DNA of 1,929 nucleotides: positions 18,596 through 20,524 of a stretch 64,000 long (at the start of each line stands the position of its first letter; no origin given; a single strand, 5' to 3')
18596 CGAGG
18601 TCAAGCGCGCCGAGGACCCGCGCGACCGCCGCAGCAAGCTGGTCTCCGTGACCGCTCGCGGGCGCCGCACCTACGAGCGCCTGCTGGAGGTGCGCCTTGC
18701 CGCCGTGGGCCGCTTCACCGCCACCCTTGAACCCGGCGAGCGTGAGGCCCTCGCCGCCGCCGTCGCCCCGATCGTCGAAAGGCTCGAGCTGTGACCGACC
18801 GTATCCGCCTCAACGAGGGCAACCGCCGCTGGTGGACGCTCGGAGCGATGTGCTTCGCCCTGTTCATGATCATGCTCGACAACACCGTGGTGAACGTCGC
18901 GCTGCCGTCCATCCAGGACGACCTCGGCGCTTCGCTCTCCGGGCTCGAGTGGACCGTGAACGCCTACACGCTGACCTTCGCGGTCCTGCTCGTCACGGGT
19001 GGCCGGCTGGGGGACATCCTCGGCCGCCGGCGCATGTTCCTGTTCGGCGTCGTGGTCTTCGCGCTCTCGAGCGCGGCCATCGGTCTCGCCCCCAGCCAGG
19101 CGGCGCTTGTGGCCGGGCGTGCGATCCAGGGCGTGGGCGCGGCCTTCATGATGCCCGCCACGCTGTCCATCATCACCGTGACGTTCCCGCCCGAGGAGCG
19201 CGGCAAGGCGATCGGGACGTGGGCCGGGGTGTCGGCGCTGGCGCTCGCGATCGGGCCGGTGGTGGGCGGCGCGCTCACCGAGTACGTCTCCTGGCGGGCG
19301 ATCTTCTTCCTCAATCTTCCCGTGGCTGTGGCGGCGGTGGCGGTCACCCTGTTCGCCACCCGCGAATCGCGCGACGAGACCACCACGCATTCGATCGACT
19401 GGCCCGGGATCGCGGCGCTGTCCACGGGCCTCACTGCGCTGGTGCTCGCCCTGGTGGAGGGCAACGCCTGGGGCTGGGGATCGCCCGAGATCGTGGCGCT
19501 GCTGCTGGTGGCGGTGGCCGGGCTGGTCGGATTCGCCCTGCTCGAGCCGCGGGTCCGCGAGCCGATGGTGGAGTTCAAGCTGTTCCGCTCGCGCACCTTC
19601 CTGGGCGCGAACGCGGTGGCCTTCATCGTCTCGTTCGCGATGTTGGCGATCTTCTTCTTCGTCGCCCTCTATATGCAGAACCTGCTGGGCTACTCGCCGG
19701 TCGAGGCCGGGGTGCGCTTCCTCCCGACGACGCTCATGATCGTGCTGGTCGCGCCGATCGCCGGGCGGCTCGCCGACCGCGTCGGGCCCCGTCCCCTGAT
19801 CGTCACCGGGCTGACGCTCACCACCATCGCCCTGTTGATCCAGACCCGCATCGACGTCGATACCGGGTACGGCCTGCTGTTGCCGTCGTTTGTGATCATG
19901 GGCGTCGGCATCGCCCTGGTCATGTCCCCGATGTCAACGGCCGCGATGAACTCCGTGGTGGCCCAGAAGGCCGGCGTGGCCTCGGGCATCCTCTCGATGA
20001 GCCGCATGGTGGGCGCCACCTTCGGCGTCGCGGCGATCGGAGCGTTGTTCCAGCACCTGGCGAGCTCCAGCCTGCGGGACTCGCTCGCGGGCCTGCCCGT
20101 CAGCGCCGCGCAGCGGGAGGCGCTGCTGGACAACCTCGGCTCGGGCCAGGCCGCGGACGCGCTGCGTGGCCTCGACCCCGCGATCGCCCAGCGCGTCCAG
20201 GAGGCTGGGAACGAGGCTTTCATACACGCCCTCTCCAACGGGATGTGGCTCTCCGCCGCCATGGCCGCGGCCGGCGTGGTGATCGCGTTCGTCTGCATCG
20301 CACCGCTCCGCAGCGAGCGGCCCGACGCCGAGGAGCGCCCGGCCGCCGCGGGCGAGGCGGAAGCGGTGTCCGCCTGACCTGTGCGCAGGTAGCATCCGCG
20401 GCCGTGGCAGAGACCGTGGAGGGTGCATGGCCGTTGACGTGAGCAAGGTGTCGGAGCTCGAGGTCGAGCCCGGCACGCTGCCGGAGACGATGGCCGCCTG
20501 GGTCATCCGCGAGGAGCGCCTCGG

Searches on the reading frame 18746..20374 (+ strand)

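Call 53: search_protein_families(library=pfam, proteins=[window:18746-20374:+], max_evalue=0.0001)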
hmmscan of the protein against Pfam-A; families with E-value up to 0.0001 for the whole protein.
window:18746-20374:+ (543 aa): 2 families
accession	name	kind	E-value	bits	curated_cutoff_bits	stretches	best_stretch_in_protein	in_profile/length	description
PF07690.21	MFS_1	-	5.9e-62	210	33.4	1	35-427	1-346/347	Major Facilitator Superfamily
PF00083.30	Sugar_tr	-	1.9e-08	34.1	22.3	1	42-204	23-191/452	Sugar (and other) transporter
